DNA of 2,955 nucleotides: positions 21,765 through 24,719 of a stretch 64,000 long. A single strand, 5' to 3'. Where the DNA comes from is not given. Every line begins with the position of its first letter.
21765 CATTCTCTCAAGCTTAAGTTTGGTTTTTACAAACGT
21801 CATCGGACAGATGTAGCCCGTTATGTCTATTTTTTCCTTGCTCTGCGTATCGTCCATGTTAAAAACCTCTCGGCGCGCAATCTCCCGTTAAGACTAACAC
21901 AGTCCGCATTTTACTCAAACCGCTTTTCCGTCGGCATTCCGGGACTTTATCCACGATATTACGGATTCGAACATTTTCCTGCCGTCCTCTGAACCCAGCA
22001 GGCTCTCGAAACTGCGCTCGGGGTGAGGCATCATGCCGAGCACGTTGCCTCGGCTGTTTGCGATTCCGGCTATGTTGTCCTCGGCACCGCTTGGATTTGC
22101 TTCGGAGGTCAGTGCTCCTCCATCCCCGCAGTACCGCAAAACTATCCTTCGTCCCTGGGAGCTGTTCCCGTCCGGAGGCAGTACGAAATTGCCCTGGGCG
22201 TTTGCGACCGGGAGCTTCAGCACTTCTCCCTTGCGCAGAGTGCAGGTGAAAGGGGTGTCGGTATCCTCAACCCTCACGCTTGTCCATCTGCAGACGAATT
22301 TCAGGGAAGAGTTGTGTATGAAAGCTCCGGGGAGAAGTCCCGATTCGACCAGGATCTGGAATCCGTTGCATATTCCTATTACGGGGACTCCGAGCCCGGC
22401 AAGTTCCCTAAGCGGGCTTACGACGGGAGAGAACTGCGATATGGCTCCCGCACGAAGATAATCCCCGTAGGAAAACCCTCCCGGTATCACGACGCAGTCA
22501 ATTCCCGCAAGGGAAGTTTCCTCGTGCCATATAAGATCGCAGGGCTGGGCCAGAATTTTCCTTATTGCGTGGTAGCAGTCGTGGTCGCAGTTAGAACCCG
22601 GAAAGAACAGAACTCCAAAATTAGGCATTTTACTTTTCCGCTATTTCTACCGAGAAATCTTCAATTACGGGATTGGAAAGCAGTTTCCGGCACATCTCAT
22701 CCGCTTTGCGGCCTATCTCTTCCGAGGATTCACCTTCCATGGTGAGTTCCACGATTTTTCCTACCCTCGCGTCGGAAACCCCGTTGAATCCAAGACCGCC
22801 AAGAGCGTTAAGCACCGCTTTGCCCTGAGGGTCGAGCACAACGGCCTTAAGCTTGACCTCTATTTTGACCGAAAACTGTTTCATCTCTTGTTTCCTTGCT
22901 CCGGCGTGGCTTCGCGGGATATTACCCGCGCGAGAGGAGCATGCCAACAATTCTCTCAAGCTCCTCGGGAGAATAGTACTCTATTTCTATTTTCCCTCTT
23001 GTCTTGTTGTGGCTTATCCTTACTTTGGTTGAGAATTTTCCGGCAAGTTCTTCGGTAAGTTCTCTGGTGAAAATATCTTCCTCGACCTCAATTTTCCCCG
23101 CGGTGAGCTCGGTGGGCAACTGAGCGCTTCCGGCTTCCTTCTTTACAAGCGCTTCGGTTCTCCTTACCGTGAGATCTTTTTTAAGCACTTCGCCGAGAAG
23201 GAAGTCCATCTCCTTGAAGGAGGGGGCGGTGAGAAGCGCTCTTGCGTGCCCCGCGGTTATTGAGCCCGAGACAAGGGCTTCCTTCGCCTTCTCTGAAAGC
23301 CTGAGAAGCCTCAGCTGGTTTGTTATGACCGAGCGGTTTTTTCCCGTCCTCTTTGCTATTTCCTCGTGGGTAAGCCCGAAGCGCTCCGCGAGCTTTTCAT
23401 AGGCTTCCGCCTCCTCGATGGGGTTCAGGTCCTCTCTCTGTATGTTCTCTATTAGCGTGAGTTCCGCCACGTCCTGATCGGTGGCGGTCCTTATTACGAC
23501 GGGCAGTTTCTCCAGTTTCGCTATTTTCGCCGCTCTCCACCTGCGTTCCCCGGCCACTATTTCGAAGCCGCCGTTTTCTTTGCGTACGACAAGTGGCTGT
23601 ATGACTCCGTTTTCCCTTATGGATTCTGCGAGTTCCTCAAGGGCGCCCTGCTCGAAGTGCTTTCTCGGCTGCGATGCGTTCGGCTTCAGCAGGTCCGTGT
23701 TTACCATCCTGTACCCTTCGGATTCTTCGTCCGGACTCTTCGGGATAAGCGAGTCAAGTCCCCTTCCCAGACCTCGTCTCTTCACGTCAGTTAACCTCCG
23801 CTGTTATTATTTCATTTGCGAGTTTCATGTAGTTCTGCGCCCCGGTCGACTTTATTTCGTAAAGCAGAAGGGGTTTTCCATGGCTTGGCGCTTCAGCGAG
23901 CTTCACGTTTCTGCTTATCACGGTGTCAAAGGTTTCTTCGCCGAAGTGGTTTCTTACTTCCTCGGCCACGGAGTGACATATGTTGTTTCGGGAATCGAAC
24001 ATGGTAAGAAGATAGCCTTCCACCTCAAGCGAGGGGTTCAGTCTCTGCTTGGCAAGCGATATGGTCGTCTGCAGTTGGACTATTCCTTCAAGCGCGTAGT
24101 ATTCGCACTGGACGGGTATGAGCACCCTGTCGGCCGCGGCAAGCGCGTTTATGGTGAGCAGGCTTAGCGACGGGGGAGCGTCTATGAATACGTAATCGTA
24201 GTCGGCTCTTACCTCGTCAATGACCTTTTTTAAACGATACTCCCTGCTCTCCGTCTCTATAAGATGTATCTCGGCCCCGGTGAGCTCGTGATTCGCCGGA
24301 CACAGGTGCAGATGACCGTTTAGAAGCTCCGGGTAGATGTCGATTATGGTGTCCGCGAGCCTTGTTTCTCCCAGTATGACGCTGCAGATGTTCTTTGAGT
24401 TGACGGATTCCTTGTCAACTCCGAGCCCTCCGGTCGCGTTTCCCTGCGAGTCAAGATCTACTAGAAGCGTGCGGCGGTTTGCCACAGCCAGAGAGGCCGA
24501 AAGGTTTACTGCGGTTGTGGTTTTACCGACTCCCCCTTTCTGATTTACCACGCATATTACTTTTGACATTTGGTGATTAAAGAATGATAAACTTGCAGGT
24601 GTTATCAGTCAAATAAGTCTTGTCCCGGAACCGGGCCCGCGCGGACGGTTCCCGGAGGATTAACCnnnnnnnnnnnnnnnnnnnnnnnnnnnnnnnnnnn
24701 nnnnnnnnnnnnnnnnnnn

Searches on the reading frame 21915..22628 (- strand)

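Call 8: search_protein_families(library=pfam, proteins=[window:21915-22628:-], max_evalue=0.001)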
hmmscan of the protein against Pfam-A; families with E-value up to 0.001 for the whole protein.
window:21915-22628:- (237 aa): 4 families
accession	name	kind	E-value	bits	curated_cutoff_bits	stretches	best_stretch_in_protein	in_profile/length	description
PF13507.12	GATase_5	-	1.6e-38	132.8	27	1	3-225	3-258/260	CobB/CobQ-like glutamine amidotransferase domain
PF01965.30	DJ-1_PfpI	-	4.4e-06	27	26.6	1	37-101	56-115/165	DJ-1/PfpI family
PF07685.20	GATase_3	-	1e-05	25.7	27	1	36-95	33-90/196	CobB/CobQ-like glutamine amidotransferase domain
PF00117.34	GATase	-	2.6e-05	24.4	22.8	1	34-96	33-88/190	Glutamine amidotransferase class-I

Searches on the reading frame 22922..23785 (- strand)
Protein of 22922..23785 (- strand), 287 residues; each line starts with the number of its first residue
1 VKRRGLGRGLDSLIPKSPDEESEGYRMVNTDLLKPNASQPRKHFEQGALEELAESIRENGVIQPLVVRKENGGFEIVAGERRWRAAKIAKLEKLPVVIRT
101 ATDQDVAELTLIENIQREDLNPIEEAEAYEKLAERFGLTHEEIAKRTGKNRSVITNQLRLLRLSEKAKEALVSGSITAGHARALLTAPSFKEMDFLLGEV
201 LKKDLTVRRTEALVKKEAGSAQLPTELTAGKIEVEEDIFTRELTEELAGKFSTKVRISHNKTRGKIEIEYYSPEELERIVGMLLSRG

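Call 8: search_protein_families(library=pfam, proteins=[window:22922-23785:-], max_evalue=0.001)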
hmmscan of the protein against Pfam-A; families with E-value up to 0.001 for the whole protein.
window:22922-23785:- (287 aa): 4 families
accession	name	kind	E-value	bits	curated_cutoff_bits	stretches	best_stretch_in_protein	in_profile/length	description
PF17762.8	HTH_ParB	-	2.5e-34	117.9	22.6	1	118-217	1-100/102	ParB HTH domain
PF02195.25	ParB_N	-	3.2e-33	114.1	26.3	1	26-116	4-95/95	ParB N-terminal domain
PF23552.2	ParB_C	-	1e-09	38.1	23.8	1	239-282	4-48/50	ParB dimerisation domain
PF20432.4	Xre-like-HTH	-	0.001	19.8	25.8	0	126-171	12-58/63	Antitoxin Xre-like helix-turn-helix domain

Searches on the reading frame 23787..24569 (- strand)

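Call 8: search_protein_families(library=pfam, proteins=[window:23787-24569:-], max_evalue=0.001)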
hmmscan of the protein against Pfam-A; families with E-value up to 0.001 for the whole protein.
window:23787-24569:- (260 aa): 7 families
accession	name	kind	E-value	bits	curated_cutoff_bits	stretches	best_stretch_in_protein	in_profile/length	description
PF13614.12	AAA_31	-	4.6e-62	209.5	27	1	2-183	1-177/177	AAA domain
PF01656.29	CbiA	-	8.5e-25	87.6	25.4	1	5-234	1-125/125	CobQ/CobB/MinD/ParA nucleotide binding domain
PF09140.17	MipZ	-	4.6e-11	43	20.7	2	4-42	2-40/262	ATPase MipZ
PF06564.18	CBP_BcsQ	-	1.7e-10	41.3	21.3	1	3-252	2-231/234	Cellulose biosynthesis protein BcsQ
PF10609.15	ParA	-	3.9e-09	36.7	27.1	1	2-54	3-56/246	NUBPL iron-transfer P-loop NTPase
PF00142.24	Fer4_NifH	-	0.00028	20.9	25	0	8-46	5-43/271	4Fe-4S iron sulfur cluster binding proteins, NifH/frxC family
PF02374.21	ArsA_ATPase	-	0.00035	20.3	24.3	1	7-40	5-38/305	Anion-transporting ATPase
